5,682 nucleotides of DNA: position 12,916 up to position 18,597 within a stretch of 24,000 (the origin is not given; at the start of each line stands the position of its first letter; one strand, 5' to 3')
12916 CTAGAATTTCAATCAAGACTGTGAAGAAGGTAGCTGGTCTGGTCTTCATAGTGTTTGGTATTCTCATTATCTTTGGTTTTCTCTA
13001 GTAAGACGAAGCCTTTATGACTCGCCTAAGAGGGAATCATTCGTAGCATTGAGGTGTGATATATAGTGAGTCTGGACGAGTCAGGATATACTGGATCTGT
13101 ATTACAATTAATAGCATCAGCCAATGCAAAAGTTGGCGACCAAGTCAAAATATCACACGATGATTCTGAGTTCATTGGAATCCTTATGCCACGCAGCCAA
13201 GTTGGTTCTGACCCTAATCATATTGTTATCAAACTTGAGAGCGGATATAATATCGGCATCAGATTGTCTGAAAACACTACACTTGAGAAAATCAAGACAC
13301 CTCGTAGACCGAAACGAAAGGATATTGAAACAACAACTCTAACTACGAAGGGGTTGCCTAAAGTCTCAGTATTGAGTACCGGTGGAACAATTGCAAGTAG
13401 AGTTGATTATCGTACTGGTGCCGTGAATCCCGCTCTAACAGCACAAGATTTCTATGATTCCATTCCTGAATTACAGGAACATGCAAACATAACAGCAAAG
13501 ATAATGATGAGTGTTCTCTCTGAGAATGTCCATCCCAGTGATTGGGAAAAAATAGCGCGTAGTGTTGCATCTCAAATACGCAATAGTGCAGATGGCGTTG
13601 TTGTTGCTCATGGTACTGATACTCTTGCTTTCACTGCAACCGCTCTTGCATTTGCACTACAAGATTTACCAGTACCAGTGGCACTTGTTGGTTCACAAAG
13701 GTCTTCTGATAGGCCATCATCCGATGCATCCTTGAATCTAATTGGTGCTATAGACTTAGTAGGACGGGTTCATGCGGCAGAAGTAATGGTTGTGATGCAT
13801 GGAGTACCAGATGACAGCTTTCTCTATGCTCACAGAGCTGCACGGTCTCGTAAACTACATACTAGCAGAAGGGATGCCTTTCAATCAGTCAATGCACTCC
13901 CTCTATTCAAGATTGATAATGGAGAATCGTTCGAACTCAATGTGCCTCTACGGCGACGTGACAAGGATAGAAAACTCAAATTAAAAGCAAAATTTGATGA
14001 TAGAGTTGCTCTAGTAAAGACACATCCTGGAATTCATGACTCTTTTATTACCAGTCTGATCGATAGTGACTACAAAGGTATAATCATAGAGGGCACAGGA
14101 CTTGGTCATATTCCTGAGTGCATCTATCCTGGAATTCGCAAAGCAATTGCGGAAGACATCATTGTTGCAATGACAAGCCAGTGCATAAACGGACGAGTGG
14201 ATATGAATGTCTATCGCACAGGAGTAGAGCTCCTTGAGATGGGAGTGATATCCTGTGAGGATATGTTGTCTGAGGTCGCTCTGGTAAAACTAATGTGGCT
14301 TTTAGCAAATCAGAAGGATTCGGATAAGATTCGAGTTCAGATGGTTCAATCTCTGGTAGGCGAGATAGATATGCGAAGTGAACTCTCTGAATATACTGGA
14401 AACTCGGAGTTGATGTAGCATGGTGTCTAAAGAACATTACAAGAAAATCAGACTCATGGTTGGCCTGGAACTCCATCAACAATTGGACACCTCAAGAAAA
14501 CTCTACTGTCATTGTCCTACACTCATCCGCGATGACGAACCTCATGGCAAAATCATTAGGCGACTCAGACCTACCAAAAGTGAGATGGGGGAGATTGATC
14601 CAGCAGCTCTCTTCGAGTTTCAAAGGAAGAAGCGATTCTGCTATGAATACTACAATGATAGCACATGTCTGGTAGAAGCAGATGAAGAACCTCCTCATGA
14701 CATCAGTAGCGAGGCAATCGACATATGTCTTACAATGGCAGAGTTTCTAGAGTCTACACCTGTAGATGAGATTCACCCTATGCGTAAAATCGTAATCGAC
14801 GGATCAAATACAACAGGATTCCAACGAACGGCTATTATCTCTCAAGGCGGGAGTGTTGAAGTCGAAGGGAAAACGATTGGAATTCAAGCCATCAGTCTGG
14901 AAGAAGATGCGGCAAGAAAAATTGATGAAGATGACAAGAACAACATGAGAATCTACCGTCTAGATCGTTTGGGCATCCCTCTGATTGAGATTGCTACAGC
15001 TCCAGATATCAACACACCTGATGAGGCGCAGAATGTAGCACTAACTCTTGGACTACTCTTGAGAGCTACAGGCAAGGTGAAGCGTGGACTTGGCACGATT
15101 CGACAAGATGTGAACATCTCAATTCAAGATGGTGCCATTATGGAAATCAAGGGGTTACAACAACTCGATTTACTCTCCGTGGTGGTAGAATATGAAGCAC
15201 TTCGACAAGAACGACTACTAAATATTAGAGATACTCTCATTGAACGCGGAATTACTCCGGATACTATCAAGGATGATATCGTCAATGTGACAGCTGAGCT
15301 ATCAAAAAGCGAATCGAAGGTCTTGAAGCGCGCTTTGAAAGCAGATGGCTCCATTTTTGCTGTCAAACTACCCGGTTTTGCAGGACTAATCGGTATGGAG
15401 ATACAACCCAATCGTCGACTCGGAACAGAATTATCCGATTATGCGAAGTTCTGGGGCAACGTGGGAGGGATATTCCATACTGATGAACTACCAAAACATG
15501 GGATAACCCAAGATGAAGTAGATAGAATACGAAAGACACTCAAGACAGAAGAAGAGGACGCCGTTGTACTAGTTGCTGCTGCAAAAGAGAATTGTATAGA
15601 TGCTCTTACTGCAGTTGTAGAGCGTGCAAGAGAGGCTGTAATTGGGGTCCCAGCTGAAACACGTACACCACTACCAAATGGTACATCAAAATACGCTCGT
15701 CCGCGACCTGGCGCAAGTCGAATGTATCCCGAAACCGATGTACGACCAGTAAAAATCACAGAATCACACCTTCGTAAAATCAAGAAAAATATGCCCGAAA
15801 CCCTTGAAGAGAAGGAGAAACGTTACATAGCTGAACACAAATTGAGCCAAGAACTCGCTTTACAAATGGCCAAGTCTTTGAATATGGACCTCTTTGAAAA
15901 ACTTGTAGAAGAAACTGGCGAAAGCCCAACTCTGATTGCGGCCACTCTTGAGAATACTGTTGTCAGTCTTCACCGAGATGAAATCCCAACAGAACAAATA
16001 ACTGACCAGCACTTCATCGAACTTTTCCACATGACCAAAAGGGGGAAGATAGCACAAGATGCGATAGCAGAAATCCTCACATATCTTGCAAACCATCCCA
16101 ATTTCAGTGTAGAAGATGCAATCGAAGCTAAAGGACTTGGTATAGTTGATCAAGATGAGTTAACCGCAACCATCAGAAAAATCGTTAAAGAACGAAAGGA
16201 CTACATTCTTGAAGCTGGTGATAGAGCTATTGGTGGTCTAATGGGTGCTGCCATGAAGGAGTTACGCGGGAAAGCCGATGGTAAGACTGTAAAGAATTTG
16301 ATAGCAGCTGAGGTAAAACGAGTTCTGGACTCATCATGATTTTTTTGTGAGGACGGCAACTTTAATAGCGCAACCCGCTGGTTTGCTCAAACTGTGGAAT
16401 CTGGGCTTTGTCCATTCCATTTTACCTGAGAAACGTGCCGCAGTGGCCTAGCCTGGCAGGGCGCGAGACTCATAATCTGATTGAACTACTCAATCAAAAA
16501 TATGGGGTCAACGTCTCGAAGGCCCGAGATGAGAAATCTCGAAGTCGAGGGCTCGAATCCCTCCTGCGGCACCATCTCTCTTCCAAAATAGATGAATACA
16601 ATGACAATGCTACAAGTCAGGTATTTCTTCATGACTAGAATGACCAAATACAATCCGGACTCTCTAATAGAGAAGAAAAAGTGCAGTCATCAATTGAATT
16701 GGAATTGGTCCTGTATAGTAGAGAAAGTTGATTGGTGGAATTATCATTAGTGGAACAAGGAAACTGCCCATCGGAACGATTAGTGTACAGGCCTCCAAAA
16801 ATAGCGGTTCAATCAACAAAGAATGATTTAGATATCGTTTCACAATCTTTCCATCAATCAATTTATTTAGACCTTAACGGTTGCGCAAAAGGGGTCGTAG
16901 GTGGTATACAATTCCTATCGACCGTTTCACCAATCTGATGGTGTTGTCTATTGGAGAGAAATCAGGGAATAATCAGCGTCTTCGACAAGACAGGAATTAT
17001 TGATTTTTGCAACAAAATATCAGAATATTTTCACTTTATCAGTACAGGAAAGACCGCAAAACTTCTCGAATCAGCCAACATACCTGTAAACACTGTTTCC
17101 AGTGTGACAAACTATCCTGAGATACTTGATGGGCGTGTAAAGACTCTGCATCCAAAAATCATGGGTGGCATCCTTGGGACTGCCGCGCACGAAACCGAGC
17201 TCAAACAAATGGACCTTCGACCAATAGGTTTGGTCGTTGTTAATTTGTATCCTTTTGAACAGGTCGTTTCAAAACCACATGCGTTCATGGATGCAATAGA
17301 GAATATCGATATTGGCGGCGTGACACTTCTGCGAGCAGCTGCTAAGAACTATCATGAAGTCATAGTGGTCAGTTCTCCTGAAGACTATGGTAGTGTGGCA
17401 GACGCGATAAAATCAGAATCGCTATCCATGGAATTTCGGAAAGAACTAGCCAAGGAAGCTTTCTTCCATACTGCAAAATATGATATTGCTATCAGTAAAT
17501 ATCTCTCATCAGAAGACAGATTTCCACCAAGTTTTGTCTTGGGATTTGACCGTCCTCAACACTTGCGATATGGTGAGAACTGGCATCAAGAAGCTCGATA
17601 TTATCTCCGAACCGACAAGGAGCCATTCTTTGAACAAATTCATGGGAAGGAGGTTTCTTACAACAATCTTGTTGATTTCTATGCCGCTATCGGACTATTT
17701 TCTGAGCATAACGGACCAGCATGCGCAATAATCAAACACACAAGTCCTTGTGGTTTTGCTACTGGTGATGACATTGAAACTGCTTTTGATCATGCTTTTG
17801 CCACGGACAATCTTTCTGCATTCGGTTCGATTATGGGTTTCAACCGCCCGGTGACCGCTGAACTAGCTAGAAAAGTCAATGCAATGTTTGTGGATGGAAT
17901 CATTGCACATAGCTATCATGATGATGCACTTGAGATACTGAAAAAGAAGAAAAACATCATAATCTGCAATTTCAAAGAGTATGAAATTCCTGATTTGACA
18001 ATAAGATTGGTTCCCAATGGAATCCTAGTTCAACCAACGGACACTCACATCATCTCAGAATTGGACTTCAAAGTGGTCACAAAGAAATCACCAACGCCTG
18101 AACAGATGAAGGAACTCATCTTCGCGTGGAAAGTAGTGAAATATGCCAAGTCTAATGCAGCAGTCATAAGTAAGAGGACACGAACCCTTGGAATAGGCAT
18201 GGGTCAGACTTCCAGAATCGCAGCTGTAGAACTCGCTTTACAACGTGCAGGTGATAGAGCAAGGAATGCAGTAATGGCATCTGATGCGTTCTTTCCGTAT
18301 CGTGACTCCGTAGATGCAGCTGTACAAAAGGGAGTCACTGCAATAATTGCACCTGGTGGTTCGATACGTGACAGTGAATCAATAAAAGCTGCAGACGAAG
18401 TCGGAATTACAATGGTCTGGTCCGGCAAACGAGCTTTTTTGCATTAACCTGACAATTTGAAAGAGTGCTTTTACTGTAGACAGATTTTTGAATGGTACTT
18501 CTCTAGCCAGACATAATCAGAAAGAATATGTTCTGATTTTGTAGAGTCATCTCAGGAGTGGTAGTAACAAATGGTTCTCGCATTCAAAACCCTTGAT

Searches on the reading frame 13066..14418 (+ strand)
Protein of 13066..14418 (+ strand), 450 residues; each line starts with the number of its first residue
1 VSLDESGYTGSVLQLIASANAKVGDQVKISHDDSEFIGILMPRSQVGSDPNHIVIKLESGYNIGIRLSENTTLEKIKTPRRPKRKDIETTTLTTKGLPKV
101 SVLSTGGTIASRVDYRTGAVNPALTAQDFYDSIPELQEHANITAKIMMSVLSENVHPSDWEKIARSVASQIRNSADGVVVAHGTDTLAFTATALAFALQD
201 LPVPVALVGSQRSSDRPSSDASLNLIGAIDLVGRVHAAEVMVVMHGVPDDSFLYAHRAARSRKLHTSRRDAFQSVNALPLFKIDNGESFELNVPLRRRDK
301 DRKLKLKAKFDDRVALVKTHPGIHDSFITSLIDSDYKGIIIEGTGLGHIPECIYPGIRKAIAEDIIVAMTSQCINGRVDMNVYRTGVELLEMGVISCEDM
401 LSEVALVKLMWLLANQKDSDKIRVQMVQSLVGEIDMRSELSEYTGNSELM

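Call 66: search_protein_families(library=pfam, proteins=[window:13066-14418:+], max_evalue=0.001)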
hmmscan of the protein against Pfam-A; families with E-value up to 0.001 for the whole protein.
window:13066-14418:+ (450 aa): 3 families
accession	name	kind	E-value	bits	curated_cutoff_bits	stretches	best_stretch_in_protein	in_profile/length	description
PF00710.25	Asparaginase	-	5e-59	199.5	22.5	1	99-287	1-184/193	Asparaginase, N-terminal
PF17763.6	Asparaginase_C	-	8.2e-35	119.7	34.6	1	313-424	1-112/114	Glutaminase/Asparaginase C-terminal domain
PF18195.6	GatD_N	-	7.8e-18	64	25.7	1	21-75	1-53/54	GatD N-terminal domain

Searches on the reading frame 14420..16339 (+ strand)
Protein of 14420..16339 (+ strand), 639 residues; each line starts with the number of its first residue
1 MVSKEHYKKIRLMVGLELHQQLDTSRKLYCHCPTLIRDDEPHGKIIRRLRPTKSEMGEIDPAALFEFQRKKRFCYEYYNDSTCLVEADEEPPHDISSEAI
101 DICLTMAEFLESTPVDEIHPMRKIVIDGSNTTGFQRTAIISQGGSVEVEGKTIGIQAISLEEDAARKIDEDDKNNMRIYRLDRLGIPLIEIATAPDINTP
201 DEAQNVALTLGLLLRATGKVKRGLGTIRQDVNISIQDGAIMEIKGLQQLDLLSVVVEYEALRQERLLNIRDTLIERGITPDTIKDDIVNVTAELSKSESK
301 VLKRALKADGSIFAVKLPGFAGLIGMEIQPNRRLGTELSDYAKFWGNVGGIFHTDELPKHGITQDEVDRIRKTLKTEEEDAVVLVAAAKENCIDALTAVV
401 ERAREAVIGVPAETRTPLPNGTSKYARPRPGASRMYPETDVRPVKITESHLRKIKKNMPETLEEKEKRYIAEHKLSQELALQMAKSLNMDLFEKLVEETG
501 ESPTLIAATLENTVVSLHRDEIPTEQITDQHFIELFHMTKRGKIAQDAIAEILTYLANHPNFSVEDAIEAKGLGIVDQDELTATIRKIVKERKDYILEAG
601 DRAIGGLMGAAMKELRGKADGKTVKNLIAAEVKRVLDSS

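Call 66: search_protein_families(library=pfam, proteins=[window:14420-16339:+], max_evalue=0.001)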
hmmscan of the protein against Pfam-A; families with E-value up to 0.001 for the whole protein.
window:14420-16339:+ (639 aa): 4 families
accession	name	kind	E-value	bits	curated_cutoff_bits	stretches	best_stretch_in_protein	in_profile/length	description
PF02934.20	GatB_N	-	7.6e-55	186.5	23.4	1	13-450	2-275/277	GatB/GatE catalytic domain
PF02637.23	GatB_Yqey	-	6.3e-25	88.2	27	1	490-630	1-146/148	GatB domain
PF02938.19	GAD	-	5.6e-21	75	23.4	1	303-396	2-95/95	GAD domain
PF09424.15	YqeY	-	0.00046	20.8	27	1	577-630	92-141/143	Yqey-like protein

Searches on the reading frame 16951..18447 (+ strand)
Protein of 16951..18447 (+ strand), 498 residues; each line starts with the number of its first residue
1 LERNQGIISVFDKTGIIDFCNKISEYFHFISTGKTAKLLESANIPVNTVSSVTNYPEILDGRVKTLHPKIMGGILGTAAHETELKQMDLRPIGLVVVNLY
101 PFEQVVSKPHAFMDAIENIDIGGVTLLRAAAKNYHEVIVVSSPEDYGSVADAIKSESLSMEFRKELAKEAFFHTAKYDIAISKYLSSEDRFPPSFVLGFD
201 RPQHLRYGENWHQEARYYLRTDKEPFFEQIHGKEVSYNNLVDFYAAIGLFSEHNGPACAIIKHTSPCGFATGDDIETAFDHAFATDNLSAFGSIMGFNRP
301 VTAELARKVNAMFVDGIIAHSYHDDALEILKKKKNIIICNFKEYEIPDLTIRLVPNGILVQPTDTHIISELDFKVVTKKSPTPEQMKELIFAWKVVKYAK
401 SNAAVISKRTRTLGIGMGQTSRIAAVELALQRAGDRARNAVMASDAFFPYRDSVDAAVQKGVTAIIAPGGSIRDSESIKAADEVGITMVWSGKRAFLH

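Call 66: search_protein_families(library=pfam, proteins=[window:16951-18447:+], max_evalue=0.001)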
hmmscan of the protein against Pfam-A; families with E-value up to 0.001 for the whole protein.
window:16951-18447:+ (498 aa): 2 families
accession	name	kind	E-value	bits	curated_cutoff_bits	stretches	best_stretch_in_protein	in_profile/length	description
PF01808.24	AICARFT_IMPCHas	-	3.6e-107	358.9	25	1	130-432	1-311/311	AICARFT/IMPCHase bienzyme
PF02142.27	MGS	-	1.6e-15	57.4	24.1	1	23-125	9-94/94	MGS-like domain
